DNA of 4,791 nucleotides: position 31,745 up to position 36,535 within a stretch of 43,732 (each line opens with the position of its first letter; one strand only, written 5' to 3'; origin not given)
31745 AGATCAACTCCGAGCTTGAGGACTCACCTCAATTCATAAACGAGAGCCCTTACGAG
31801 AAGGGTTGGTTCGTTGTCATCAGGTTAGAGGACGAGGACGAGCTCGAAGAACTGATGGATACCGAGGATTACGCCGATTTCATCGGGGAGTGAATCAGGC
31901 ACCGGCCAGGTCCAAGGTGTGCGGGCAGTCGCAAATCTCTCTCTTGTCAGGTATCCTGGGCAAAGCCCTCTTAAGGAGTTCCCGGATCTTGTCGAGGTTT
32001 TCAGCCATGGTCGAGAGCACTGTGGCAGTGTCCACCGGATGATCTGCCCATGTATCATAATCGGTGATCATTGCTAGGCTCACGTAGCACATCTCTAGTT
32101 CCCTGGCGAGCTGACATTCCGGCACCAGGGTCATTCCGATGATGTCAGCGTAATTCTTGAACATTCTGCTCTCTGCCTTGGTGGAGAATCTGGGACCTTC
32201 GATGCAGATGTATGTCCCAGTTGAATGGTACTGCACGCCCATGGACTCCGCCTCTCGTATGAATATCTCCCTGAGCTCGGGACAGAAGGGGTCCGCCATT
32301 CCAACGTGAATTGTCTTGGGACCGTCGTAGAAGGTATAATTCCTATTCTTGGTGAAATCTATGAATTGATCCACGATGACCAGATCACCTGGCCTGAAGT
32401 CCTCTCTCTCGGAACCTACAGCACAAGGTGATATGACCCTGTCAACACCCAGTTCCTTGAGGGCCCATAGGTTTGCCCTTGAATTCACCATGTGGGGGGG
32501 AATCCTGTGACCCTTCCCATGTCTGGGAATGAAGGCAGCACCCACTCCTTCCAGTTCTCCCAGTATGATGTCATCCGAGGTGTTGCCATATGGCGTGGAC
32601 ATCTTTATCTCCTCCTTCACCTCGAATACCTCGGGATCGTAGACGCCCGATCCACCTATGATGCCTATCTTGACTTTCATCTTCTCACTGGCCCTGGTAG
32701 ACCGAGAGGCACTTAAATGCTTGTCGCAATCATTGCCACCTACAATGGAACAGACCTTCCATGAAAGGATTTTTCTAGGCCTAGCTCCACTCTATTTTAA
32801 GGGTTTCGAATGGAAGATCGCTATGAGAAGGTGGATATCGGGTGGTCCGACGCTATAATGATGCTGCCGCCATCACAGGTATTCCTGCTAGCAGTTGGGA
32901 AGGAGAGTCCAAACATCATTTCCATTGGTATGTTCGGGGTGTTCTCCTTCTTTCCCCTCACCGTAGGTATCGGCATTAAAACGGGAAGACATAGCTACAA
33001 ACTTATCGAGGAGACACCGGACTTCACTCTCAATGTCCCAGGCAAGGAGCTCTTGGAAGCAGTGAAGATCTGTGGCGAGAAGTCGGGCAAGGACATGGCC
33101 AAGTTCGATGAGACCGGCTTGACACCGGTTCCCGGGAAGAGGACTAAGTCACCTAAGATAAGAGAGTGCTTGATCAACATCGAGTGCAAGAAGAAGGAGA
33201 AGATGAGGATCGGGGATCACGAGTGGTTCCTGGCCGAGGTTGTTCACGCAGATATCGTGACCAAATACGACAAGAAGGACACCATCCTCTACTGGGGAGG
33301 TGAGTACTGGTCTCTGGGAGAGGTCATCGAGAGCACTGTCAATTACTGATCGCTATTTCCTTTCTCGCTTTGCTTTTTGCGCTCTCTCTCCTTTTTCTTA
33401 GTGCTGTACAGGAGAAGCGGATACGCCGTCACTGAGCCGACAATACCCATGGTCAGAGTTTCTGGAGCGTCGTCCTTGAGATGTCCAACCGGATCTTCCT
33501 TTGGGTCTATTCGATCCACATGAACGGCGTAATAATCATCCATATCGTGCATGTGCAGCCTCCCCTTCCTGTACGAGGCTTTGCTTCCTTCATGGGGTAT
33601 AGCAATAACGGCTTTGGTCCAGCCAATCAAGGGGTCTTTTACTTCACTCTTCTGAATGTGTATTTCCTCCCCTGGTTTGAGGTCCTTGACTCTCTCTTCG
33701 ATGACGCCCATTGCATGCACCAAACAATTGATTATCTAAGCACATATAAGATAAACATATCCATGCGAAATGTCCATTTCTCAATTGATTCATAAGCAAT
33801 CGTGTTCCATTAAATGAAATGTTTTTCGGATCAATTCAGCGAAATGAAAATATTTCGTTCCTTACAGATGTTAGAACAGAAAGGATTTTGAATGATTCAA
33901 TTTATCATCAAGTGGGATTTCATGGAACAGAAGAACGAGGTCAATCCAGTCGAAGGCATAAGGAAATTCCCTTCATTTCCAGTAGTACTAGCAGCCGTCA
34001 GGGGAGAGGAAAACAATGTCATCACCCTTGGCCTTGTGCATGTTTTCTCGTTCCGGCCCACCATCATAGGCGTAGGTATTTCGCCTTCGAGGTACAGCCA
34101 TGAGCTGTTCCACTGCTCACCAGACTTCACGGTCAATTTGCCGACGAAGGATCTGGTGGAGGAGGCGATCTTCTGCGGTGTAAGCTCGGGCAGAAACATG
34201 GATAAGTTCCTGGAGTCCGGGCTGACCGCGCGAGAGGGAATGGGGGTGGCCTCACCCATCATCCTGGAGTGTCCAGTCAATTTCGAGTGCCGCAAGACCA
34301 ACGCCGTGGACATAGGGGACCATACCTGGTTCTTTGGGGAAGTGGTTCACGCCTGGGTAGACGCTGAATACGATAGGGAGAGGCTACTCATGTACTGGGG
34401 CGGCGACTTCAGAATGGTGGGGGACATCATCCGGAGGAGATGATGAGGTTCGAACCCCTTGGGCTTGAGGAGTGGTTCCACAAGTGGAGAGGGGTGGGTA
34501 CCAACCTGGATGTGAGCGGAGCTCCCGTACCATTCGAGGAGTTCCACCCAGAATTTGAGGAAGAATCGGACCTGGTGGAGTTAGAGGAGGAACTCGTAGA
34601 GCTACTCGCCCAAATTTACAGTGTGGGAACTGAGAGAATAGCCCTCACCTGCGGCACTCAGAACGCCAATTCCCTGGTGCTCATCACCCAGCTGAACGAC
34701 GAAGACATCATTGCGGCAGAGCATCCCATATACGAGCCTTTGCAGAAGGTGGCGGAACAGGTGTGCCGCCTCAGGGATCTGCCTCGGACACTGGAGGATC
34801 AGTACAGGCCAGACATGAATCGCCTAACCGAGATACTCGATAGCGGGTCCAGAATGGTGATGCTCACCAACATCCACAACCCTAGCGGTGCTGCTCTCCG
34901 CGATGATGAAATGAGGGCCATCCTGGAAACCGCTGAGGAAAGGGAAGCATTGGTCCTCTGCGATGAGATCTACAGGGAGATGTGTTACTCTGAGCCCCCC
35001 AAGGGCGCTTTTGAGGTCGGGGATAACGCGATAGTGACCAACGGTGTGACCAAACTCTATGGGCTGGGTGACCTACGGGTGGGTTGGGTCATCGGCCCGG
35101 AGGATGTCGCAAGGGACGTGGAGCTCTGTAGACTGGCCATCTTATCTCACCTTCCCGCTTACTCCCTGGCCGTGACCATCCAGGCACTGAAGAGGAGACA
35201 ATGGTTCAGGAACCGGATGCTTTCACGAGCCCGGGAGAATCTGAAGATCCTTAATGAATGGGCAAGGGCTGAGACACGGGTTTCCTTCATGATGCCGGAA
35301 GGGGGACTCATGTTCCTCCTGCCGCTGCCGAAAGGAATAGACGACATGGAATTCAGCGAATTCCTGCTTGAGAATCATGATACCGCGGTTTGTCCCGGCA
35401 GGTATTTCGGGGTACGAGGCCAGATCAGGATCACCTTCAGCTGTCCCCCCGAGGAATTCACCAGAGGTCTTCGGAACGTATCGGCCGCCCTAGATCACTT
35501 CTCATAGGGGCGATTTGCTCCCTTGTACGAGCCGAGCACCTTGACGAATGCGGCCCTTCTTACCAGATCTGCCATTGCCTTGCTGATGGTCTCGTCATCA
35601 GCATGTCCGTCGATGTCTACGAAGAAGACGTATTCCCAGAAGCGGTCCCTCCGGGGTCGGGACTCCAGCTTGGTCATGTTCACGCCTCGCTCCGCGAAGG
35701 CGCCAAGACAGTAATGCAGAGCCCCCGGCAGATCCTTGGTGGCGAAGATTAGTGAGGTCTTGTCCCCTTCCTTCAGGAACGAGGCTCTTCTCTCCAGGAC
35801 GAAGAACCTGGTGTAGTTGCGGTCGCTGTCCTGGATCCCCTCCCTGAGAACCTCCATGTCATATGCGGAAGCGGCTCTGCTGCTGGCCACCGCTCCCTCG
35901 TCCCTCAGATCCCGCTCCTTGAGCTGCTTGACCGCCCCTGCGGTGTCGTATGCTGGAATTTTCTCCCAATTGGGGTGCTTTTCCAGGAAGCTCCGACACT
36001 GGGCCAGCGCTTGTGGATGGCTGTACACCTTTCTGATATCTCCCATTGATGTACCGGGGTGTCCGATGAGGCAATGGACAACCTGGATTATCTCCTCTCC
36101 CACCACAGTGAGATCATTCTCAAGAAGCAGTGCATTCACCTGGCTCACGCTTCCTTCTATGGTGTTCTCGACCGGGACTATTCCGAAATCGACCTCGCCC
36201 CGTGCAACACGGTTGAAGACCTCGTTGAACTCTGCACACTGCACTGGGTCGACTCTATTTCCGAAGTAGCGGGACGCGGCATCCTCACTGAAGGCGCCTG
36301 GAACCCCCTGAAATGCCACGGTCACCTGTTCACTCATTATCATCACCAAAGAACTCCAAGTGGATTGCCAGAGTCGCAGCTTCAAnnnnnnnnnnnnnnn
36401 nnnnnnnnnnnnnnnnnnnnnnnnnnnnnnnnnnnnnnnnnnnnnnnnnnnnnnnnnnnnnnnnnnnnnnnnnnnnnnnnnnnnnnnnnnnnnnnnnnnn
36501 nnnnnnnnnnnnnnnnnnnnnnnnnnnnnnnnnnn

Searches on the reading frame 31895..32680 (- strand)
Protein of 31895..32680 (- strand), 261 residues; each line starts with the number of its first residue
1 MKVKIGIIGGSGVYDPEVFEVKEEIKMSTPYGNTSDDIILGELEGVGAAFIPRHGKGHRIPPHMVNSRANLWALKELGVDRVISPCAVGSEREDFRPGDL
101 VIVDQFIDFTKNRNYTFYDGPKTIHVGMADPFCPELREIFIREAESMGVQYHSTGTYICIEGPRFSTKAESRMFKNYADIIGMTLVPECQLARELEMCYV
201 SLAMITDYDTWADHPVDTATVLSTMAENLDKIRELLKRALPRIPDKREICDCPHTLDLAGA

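Call 17: search_protein_families(library=pfam, proteins=[window:31895-32680:-], max_evalue=0.001)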
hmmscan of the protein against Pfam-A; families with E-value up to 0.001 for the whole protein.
window:31895-32680:- (261 aa): 1 family
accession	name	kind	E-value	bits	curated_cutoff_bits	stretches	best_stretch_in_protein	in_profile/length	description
PF01048.26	PNP_UDP_1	-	3.7e-51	174.2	25.1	1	4-240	1-232/233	Phosphorylase superfamily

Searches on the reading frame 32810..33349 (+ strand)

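Call 17: search_protein_families(library=pfam, proteins=[window:32810-33349:+], max_evalue=0.001)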
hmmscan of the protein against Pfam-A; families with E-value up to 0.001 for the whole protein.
window:32810-33349:+ (179 aa): 1 family
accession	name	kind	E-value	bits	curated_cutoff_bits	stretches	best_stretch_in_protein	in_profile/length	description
PF01613.24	Flavin_Reduct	-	1.3e-25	90.8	27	1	21-168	5-151/153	Flavin reductase like domain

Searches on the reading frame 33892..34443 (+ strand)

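Call 17: search_protein_families(library=pfam, proteins=[window:33892-34443:+], max_evalue=0.001)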
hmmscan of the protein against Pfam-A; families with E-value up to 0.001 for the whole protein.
window:33892-34443:+ (183 aa): 1 family
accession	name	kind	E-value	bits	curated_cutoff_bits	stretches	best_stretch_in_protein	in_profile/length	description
PF01613.24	Flavin_Reduct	-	1.5e-29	103.5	27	1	24-175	2-151/153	Flavin reductase like domain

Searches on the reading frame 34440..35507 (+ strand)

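Call 17: search_protein_families(library=pfam, proteins=[window:34440-35507:+], max_evalue=0.001)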
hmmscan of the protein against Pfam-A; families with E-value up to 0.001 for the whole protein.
window:34440-35507:+ (355 aa): 1 family
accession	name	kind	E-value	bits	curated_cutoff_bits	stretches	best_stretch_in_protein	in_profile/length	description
PF00155.27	Aminotran_1_2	-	8.8e-38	130.8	19.7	1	46-344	45-358/361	Aminotransferase class I and II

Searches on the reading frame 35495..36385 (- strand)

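Call 17: search_protein_families(library=pfam, proteins=[window:35495-36385:-], max_evalue=0.001)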
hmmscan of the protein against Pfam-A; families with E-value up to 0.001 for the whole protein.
window:35495-36385:- (296 aa): 2 families
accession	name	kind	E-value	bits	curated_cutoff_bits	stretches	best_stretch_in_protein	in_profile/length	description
PF00800.23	PDT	-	3e-65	219.8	25.2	1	23-200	1-179/181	Prephenate dehydratase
PF01842.31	ACT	-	2.6e-09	37.1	27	1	212-274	3-64/66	ACT domain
